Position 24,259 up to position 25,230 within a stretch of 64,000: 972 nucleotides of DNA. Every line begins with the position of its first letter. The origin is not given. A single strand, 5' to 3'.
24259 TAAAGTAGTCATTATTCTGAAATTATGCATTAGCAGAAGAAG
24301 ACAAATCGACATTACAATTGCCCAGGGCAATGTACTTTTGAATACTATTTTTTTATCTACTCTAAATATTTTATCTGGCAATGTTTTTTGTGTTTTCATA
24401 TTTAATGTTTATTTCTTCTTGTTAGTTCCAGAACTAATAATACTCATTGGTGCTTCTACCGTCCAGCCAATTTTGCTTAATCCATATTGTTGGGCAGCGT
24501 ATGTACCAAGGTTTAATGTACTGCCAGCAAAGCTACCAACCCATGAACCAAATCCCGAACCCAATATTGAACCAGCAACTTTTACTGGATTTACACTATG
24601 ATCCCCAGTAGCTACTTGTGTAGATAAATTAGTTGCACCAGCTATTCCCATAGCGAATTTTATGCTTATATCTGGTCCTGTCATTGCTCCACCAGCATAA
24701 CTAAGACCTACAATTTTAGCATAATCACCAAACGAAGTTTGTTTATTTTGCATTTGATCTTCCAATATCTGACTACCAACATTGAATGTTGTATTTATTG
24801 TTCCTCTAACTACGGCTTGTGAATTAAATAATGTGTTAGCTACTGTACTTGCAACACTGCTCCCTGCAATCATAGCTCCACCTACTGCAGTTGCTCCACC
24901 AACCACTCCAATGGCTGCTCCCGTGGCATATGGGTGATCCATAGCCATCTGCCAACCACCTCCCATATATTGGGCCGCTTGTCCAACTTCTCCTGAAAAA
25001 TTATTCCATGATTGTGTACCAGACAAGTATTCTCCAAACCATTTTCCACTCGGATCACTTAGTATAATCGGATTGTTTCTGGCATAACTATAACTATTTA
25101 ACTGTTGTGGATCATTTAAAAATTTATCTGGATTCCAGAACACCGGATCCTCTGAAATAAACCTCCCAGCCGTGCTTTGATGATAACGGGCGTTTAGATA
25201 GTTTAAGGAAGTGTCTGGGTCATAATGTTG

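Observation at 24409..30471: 2020-aa SpvB / FG-GAP / RHS fusion toxin with an unassigned glycine-zipper C-terminal domain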

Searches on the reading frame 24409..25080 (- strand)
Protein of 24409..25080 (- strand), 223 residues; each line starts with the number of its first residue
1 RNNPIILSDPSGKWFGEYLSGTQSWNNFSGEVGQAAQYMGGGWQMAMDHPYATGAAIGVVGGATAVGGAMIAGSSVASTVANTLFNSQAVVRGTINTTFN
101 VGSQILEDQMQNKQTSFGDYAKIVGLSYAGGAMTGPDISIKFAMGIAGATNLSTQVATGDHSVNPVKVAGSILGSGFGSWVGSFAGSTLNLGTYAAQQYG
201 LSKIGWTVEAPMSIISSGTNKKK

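Call 5: search_protein_families(library=pfam, proteins=[window:24409-25038:-], max_evalue=0.1)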
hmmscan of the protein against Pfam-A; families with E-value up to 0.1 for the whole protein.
window:24409-25038:- (209 aa): 0 families

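Call 6: search_protein_families(library=ncbifam, proteins=[window:24409-25038:-], max_evalue=0.1)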
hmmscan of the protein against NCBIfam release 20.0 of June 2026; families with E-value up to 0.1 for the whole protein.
window:24409-25038:- (209 aa): 0 families

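Call 10: find_homologous_proteins(query=window:24409-25080:-, max_evalue=0.01)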
Query window:24409-25080:- (223 aa): 3 proteins with E <= 0.01 among 492 candidates.
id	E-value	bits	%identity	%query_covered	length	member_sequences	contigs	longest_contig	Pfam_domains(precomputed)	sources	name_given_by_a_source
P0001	1.4e-65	239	53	100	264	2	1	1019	-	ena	-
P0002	1.9e-11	62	56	31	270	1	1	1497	-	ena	-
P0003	1.2e-8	53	48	31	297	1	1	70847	-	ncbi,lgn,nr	ncbi:MAG: hypothetical protein C3F02_02545 [Parcubacteria group bacterium]|nr:MAG: hypothetical prot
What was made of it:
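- Tried and rejected: With the tail it gave three hits (call 10).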

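Call 12: search_dna_similar(query=window:24409-25080:-, collection=plasmids, mode=protein, max_evalue=0.001)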
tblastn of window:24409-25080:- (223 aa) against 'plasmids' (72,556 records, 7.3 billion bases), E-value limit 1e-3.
No match.
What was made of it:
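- Tried and rejected: No match (call 12).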

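Call 16: search_solved_structures(query=window:24412-25038:-, max_evalue=10)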
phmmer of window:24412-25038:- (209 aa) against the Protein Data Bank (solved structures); distinct sequences matched with E-value up to 10: 2.
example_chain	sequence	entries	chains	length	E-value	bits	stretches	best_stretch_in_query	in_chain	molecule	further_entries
1nn4_A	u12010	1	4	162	0.66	13.2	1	27-77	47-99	Ribose 5-phosphate isomerase B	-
2vvr_A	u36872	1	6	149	0.76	13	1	27-81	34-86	RIBOSE-5-PHOSPHATE ISOMERASE B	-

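Call 20: search_protein_representatives(protein=window:24412-25038:-)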
Query: 209 residues. Proteins with E-value up to 0.001 (for the whole library): 55; up to 1e-10: 14; up to 1e-30: 3. The best 55 are listed.
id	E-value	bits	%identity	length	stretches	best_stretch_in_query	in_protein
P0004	5.9e-59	215.7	55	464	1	8-206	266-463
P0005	3.5e-58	213.2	56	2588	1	1-209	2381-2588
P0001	6.2e-58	212.4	55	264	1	2-208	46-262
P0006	2.7e-22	96.1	65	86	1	133-207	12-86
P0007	2.5e-17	79.9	41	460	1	1-149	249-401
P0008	1.2e-15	74.3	75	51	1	158-208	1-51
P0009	6.7e-14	68.7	51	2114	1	2-91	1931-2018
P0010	9.2e-14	68.2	54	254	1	2-64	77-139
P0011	2.9e-13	66.6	40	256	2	3-124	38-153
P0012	1.3e-12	64.4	63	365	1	1-62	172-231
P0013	1.9e-12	63.9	54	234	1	1-61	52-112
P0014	2.4e-11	60.4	63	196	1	6-59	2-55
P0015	2.6e-11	60.2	32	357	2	1-209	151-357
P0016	5.4e-11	59.2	53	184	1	1-60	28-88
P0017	2.3e-10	57.1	45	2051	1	1-73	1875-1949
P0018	1.1e-09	54.9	38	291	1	1-107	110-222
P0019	1.2e-09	54.8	37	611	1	1-204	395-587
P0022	4.0e-09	53.1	52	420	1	1-62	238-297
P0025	8.7e-08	48.7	38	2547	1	17-206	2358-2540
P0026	1.5e-07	48.0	51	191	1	1-74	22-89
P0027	1.8e-07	47.7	34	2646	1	17-168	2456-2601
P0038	8.1e-06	42.3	33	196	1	16-98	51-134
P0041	1.8e-05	41.2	51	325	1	2-64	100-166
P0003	8.8e-04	35.7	55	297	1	7-55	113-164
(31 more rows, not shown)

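Call 26: search_protein_families(library=pfam, proteins=[P0002, P0003, P0018, P0010, P0012, P0026, P0041, P0022, P0038, P0019], max_evalue=0.01)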
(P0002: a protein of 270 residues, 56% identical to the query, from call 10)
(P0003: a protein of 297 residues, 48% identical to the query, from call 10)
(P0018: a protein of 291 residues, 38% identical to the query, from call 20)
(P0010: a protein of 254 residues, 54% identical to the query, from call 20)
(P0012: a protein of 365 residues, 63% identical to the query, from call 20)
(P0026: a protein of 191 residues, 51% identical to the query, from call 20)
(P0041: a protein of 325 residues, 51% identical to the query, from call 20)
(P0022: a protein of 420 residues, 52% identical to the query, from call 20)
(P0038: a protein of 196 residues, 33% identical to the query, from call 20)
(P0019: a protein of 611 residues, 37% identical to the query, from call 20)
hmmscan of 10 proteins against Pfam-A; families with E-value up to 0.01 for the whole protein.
P0002 (270 aa): 0 families

P0003 (297 aa): 0 families

P0018 (291 aa): 0 families

P0010 (254 aa): 0 families

P0012 (365 aa): 0 families

P0026 (191 aa): 0 families

P0041 (325 aa): 0 families

P0022 (420 aa): 2 families
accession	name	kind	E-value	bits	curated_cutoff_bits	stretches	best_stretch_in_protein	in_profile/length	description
PF03527.20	RHS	-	0.00017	21.8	27.9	1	110-131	2-23/38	RHS protein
PF25023.1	TEN_YD-shell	-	0.0016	17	50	1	109-236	789-899/909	Teneurin YD-shell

P0038 (196 aa): 0 families

P0019 (611 aa): 0 families

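Call 29: search_solved_structures(query=A2, max_evalue=10)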
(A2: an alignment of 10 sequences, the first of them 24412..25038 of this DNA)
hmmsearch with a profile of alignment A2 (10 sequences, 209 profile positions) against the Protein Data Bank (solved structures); distinct sequences matched with E-value up to 10: 1.
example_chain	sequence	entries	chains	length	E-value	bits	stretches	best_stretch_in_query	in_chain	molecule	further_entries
3zqw_A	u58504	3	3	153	0.19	14.5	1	88-134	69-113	CELLULOSOMAL SCAFFOLDIN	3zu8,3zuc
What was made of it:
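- On Glycine-zipper membrane-depolarising toxins (TelE/EsxX type; CDI ionophores): There is no PDB hit (calls 16, 29) and no plasmid tblastn hit (call 12).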

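Call 30: find_homologous_proteins(query=A2, max_evalue=0.001)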
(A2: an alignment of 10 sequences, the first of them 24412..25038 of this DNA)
Query A2 (10 sequences) (209 aa, profile of the alignment): 3 proteins with E <= 0.001 among 8000 candidates.
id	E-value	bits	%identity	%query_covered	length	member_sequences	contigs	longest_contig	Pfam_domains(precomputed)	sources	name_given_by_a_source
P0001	3.1e-83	297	52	100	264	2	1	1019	-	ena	-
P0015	8.8e-69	249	32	100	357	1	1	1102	PF25023.2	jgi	-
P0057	5.3e-17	80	43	21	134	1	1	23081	-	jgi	jgi:RHS repeat-associated protein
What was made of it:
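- Tried and rejected: With the profile it gave three hits, because low-complexity words filled the candidate list (call 30).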

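Call 32: find_related_loci(query=A2, collection=genome_contigs, flank=6000)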
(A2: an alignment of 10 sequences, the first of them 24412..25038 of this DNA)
Query A2 (209 aa) in genome_contigs; peptide patterns used: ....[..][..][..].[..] (x = any residue, [..] = any of these).
20 stretches matched a pattern; 6 encode a relative of the query (tblastn E <= 1e-3); 6 distinct loci.
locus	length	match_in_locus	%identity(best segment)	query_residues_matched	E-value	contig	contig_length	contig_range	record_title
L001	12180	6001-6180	62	1-60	1e-15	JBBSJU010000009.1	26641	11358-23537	MAG: Candidatus Paceibacteria bacterium isolate LS4_metabat2.077 LS4_metabat2.077_K_218332_L_26641_cov_9.0000, whole gen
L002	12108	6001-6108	72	1-36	3e-14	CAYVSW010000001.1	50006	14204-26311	MAG TPA_asm: uncultured Candidatus Saccharibacteria bacterium isolate SRP219642_co7_46 genome assembly, contig: NODE_879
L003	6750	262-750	33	1-163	6e-13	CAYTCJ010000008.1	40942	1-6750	MAG TPA_asm: uncultured Candidatus Saccharibacteria bacterium isolate SRP257259_co1_173 genome assembly, contig: NODE_92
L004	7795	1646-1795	54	9-55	4e-10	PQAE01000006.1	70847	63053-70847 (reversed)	MAG: Parcubacteria group bacterium isolate FeB_17 contig_8985, whole genome shotgun sequence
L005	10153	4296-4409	53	3-37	2e-7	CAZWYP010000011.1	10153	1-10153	MAG TPA_asm: uncultured Gammaproteobacteria bacterium isolate binchicken_co16_344 genome assembly, contig: NODE_11007_le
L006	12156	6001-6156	37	5-53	4e-4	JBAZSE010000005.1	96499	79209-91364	MAG: Patescibacteria group bacterium isolate SO_2017_GW1_166 NODE_1444_length_96499_cov_1.494864_OW334_2017, whole genom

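Call 37: find_related_loci(query=A2, collection=metagenome_contigs, flank=5000)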
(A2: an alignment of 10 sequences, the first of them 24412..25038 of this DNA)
Query A2 (209 aa) in metagenome_contigs; peptide patterns used: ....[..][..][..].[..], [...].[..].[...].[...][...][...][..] (x = any residue, [..] = any of these).
373 stretches matched a pattern; 13 encode a relative of the query (tblastn E <= 1e-3); 13 distinct loci.
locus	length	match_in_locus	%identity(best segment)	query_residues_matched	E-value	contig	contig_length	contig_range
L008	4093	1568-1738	60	1-57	2e-18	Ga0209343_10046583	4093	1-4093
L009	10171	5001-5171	60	1-57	2e-18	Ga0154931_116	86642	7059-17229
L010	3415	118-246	70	1-43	6e-17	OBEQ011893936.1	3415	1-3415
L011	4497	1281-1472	56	3-65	3e-14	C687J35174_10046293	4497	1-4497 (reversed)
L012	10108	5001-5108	72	1-36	4e-14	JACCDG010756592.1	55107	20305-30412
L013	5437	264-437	50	3-57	3e-13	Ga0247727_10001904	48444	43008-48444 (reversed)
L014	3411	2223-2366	52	1-45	5e-13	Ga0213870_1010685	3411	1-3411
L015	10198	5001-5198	49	1-65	3e-12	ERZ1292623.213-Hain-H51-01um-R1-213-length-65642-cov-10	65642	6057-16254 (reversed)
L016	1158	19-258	41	5-76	1e-9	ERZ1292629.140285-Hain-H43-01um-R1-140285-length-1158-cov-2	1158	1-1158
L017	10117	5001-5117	51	1-36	2e-8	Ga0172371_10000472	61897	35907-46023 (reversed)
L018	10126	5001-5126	50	1-39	3e-7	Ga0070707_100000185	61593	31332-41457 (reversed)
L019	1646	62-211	42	1-47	1e-6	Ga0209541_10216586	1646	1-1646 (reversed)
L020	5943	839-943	46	9-40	3e-5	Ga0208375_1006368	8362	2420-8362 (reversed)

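Call 39: predict_structure(alignment_id=A2)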
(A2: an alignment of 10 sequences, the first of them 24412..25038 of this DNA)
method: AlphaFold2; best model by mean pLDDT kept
length: 209 residues; sequences in the alignment: 10
mean_pLDDT: 46.3   pTM: 0.41
mean pLDDT of the five models: 46.3, 45.3, 43.8, 43.2, 41.4
residues with pLDDT >= 90: 0; 70-90: 0; 50-70: 71; < 50: 138
segments of 3 or more residues with pLDDT < 50: 1-7, 11-64, 125-131, 148-209
pLDDT, mean of each block of 10 residues (from residue 1): 42 44 39 37 35 36 49 57 59 56 55 60 49 52 49 45 46 41 42 40 39
secondary structure, 60 per line:
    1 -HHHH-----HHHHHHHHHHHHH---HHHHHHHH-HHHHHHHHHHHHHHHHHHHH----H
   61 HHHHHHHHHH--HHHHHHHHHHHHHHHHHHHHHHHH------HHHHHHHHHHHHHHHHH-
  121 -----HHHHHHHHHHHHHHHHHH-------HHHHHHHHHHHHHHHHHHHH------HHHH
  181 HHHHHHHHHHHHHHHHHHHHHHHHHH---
elements in order: H2-5 H11-23 H27-34 H36-55 H60-70 H73-96 H103-119 H126-143 H151-170 H177-206
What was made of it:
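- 24412..24852 (-): Specific C-terminal toxin module, residues 1874-2020: low-charge, G/A/S/T-rich, predicted helical, ending in KKK. AlphaFold2 predicts it all-helical, but mean pLDDT is only 46 (call 39).
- It is predicted all-helical (call 39). AlphaFold2 confidence is low (call 39).
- Tried and rejected: The tail with a 10-sequence alignment reached pLDDT 46 (call 39).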

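Call 40: find_encoding_contigs(protein=P0005, flank=4000, max_places=3)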
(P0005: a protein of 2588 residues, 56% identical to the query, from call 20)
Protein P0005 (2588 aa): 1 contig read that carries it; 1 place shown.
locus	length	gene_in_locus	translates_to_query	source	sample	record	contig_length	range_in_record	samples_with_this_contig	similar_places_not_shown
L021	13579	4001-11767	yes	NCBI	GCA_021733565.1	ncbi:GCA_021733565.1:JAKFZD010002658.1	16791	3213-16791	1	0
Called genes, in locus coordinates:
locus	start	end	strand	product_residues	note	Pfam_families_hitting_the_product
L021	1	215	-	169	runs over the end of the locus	-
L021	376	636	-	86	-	-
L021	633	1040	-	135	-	-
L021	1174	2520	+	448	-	-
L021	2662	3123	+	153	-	-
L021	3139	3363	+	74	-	-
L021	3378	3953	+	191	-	PF02525:Flavodoxin_2, PF03358:FMN_red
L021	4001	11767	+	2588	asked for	PF03534:SpvB, PF12256:TcdB_toxin_midN, PF20041:DUF6443 (weak), PF05593:RHS_repeat (weak)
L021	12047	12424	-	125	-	-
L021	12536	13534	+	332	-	PF01926:MMR_HSR1, PF02421:FeoB_N (weak), PF06071:YchF-GTPase_C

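Call 42: find_encoding_contigs(protein=P0004, flank=4000, max_places=3)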
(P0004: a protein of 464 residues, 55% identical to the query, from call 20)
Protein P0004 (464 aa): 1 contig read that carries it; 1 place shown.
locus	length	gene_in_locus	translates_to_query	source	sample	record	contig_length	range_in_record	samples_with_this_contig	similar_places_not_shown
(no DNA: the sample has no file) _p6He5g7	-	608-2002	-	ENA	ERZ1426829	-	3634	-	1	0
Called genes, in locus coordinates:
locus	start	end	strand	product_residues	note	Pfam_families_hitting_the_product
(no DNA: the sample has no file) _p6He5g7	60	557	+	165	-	PF14085:DUF4265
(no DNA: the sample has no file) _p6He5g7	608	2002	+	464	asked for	PF25023:TEN_YD-shell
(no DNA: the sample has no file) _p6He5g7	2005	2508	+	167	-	-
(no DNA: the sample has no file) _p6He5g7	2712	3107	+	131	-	-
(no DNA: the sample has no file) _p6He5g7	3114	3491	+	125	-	-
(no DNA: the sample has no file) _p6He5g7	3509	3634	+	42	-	?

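Call 43: find_encoding_contigs(protein=P0025, flank=4000, max_places=3)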
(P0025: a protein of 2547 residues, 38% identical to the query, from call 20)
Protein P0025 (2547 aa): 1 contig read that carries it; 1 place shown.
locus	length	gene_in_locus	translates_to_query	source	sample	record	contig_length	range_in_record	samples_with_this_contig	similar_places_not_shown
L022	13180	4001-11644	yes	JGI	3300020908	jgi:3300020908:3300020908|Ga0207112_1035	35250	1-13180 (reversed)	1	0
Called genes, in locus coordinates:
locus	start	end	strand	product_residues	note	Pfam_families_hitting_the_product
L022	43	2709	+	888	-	PF15902:Sortilin-Vps10 (faint)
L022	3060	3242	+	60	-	-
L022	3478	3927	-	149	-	-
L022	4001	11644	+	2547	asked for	PF03534:SpvB, PF13517:FG-GAP_3, PF12256:TcdB_toxin_midN, PF05593:RHS_repeat, PF10102:DUF2341, PF13385:Laminin_G_3, PF25023:TEN_YD-shell, PF10102:DUF2341, +3 more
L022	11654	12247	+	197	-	-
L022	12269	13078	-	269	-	-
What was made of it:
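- On Tc toxin BC (TcB-TcC) component: It is on record for the relatives P0005 and P0025 (calls 40, 43).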

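Call 45: find_encoding_contigs(protein=P0027, flank=4000, max_places=3)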
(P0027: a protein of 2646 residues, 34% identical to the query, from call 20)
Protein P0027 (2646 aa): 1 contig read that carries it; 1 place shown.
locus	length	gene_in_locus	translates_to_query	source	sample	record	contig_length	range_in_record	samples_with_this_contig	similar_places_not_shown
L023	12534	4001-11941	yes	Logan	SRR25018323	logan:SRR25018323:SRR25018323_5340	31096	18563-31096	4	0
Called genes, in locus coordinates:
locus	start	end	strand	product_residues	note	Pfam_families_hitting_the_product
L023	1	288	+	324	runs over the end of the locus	PF18306:LDcluster4, PF03641:Lysine_decarbox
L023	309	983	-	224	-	PF00005:ABC_tran, PF02463:SMC_N (weak), PF13304:AAA_21 (faint)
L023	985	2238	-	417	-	PF02687:FtsX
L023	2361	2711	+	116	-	-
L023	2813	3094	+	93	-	PF00216:Bac_DNA_binding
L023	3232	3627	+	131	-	PF07681:DoxX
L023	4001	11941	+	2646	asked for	PF07705:CARDB, PF20148:DUF6531, PF25023:TEN_YD-shell (weak), PF05593:RHS_repeat (weak), PF25023:TEN_YD-shell (weak), PF05593:RHS_repeat (weak), PF25023:TEN_YD-shell (weak), PF25023:TEN_YD-shell, +1 more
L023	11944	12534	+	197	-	?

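Call 46: find_encoding_contigs(protein=P0019, flank=4000, max_places=3)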
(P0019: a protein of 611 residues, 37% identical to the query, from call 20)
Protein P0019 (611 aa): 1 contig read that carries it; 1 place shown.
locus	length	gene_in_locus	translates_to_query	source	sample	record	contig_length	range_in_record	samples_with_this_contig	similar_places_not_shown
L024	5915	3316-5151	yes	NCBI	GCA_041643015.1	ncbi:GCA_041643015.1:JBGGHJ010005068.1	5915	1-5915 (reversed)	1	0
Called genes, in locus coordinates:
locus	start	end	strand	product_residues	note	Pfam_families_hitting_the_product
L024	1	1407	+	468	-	?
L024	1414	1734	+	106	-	-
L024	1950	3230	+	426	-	-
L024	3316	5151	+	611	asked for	PF25023:TEN_YD-shell (faint)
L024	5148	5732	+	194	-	-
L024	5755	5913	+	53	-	?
